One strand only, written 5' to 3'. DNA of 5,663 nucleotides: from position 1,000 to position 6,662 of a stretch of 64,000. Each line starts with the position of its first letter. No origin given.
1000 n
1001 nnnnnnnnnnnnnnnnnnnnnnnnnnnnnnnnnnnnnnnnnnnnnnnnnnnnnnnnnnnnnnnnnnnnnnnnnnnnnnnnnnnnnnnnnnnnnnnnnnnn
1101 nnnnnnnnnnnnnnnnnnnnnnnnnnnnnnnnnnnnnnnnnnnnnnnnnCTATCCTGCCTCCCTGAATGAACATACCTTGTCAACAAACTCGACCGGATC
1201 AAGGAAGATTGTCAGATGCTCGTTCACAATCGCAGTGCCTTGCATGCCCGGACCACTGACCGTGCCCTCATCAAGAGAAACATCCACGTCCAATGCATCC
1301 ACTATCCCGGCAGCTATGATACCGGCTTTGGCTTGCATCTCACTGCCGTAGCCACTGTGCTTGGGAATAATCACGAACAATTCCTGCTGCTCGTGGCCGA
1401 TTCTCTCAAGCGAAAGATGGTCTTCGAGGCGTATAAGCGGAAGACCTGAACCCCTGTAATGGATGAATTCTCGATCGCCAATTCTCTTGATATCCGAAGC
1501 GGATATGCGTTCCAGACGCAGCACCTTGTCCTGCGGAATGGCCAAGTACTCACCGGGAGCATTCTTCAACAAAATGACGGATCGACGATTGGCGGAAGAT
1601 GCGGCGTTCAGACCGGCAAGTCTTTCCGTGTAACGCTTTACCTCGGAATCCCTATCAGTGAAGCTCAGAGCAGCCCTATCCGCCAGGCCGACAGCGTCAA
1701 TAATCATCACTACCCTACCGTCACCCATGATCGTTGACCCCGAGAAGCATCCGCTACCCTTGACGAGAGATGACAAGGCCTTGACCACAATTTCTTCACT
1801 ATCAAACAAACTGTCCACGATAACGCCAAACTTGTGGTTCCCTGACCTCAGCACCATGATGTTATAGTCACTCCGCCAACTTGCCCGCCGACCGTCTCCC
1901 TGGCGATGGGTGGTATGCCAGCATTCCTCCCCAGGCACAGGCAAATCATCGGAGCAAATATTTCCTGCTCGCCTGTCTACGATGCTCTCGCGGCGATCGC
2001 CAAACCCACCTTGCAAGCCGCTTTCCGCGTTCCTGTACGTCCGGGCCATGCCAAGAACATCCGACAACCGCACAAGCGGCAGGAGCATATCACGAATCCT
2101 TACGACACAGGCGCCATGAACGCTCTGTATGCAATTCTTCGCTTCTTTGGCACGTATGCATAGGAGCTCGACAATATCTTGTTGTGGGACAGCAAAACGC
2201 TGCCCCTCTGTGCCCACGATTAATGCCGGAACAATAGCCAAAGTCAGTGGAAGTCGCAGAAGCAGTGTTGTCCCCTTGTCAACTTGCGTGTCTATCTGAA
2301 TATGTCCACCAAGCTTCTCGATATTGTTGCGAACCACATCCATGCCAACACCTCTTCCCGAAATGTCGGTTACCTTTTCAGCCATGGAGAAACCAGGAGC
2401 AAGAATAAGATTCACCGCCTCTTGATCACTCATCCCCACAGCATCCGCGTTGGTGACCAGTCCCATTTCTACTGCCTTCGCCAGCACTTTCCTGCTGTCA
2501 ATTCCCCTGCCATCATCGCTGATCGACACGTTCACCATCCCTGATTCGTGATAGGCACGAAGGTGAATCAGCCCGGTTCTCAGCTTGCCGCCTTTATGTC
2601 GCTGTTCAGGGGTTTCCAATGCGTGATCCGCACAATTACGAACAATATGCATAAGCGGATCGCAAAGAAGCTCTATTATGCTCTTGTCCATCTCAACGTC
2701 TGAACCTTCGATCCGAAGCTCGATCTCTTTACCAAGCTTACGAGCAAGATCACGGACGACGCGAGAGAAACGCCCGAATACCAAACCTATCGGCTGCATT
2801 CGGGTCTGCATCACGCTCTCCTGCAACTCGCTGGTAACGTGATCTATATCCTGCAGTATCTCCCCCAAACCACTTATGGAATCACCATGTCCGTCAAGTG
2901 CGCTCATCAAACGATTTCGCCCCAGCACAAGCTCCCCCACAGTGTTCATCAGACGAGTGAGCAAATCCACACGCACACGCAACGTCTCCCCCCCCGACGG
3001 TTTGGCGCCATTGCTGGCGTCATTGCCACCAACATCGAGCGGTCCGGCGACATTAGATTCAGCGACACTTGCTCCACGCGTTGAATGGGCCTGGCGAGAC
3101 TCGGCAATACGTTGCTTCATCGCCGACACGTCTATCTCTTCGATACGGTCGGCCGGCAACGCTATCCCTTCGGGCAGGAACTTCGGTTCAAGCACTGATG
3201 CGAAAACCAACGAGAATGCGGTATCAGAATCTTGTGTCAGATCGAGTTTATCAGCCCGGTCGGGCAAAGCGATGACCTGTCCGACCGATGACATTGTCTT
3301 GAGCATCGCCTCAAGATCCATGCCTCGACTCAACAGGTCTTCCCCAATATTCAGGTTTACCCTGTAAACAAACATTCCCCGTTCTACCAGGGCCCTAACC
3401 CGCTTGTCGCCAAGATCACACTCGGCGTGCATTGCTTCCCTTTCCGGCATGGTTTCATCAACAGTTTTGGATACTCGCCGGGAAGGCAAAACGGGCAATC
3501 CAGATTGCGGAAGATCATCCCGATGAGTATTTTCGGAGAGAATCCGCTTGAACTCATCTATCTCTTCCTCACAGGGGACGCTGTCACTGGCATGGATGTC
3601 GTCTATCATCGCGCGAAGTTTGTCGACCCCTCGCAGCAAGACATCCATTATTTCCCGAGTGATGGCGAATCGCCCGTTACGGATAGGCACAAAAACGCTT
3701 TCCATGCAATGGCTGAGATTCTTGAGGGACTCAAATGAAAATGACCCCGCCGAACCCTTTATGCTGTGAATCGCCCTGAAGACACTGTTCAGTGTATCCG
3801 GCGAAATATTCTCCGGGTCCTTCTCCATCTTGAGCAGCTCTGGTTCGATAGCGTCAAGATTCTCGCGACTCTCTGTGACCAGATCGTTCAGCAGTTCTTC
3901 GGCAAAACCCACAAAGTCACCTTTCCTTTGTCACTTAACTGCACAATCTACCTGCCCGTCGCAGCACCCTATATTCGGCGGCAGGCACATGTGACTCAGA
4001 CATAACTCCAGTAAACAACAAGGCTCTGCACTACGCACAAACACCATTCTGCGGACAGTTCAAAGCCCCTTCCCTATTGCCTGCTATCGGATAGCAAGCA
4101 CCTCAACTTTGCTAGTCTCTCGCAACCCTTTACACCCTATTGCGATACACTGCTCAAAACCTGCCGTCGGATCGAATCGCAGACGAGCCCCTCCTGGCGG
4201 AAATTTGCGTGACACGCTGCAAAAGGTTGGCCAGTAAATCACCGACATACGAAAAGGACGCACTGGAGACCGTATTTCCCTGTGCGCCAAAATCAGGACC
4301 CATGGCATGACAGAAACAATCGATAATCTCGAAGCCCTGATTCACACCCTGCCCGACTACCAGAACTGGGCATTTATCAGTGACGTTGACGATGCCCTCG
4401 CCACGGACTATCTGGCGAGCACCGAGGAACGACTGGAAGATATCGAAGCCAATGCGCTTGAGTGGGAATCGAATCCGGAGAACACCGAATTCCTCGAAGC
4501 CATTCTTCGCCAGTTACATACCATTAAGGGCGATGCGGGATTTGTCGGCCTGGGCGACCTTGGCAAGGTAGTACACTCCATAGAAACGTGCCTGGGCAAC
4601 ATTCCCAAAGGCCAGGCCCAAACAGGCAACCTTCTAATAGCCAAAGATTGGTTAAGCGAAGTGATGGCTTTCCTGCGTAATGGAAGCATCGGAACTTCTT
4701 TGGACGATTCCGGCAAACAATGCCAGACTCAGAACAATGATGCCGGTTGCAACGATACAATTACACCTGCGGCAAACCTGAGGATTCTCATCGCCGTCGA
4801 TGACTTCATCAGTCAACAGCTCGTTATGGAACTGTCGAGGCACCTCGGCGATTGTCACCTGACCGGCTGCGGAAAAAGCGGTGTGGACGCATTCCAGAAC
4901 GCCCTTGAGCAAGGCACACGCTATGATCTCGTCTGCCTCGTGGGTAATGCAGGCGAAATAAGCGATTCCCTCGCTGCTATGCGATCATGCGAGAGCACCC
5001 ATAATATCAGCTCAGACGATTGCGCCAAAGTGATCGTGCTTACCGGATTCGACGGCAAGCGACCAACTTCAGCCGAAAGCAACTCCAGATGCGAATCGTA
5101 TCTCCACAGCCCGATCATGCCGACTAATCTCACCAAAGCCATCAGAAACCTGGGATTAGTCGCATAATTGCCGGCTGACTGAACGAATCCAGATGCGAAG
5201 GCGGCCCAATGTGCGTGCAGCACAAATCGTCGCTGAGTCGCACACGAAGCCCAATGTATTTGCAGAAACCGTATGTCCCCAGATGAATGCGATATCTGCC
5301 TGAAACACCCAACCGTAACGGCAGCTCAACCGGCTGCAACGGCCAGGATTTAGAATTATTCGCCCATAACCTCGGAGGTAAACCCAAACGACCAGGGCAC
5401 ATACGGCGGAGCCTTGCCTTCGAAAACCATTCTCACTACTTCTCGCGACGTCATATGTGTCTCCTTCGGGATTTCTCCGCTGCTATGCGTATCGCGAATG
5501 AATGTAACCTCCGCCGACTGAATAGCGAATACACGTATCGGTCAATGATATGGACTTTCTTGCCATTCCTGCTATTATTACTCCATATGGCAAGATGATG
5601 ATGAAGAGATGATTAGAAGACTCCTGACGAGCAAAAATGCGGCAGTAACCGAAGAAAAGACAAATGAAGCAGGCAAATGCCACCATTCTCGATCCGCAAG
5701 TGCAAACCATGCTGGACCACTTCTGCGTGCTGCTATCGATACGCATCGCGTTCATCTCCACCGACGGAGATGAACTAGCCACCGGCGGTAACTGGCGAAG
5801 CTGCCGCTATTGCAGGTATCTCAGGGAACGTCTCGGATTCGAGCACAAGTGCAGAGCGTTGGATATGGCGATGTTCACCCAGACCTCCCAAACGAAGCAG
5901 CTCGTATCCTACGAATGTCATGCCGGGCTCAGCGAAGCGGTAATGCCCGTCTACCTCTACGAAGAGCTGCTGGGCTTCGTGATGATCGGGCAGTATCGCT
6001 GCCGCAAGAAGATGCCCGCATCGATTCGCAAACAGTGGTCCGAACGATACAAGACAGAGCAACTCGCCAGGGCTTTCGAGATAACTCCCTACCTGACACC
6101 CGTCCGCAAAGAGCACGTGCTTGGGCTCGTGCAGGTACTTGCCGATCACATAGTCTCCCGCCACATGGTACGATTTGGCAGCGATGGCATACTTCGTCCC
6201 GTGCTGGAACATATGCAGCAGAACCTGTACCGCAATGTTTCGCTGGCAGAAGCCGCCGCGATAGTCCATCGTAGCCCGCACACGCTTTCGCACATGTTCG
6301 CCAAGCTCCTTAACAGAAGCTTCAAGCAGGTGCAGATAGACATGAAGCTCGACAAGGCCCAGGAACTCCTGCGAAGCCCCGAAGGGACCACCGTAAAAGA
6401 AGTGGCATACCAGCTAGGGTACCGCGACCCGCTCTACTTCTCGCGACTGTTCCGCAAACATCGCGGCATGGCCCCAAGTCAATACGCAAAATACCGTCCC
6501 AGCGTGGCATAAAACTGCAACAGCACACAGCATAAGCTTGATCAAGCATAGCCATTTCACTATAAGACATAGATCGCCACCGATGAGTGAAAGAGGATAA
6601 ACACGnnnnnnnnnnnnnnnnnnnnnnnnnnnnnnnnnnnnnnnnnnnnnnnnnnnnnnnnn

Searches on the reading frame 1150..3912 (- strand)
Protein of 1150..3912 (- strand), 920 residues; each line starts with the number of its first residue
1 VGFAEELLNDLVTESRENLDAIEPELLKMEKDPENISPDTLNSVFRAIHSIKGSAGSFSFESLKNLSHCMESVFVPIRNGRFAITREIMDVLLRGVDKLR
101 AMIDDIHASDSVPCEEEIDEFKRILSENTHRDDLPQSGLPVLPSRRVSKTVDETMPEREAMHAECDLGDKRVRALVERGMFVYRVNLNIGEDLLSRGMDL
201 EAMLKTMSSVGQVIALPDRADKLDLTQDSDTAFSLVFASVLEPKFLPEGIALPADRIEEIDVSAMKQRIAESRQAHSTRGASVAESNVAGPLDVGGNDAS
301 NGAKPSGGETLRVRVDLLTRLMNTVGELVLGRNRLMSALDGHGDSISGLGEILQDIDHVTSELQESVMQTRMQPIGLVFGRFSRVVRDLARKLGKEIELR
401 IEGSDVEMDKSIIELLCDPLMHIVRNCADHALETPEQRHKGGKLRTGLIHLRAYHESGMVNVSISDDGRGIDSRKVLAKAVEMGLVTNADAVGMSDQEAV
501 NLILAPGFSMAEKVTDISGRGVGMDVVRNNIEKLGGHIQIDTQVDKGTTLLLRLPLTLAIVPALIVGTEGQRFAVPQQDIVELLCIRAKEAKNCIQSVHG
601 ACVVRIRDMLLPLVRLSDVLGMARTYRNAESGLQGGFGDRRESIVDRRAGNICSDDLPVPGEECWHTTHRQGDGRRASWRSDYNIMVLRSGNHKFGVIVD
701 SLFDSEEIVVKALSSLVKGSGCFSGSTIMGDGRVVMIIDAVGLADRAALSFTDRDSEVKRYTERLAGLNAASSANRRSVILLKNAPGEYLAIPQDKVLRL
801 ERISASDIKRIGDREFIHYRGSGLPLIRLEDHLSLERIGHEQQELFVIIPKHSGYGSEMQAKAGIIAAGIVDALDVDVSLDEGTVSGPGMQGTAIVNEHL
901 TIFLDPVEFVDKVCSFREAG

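Call 21: search_protein_families(library=pfam, proteins=[window:1150-3912:-], max_evalue=0.001)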
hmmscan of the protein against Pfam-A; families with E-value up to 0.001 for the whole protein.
window:1150-3912:- (920 aa): 4 families
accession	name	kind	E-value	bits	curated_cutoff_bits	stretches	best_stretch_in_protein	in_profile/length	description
PF01584.24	CheW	-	4.3e-28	98.1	23.5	3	677-746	64-136/138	CheW-like domain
PF01627.28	Hpt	-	2.7e-15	56.8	24.6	1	6-105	1-80/84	Hpt domain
PF02518.31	HATPase_c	-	1.3e-14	55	26.4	1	419-557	5-110/111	Histidine kinase-, DNA gyrase B-, and HSP90-like ATPase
PF02895.20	H-kinase_dim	-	4.1e-13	50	23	1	309-370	2-68/68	Signal transducing histidine kinase, homodimeric domain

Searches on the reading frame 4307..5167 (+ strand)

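Call 21: search_protein_families(library=pfam, proteins=[window:4307-5167:+], max_evalue=0.001)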
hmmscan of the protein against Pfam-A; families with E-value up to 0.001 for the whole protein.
window:4307-5167:+ (286 aa): 1 family
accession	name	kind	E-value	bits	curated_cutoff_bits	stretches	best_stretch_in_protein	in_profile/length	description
PF01627.28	Hpt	-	1.7e-11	44.6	24.6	1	31-101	2-60/84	Hpt domain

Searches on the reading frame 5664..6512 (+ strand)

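Call 9: search_protein_families(library=pfam, proteins=[window:5664-6512:+], max_evalue=0.01)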
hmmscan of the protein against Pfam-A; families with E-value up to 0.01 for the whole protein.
window:5664-6512:+ (282 aa): 3 families
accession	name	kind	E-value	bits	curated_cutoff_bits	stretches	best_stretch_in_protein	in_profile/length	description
PF10114.15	PocR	-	2.1e-27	96.3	23.9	1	12-166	7-160/162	Sensory domain found in PocR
PF12833.13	HTH_18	-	1.5e-19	70.5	33.6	1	198-276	2-79/80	Helix-turn-helix domain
PF00165.29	HTH_AraC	-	2.3e-13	50.3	26.6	1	241-274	8-40/42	Bacterial regulatory helix-turn-helix proteins, AraC family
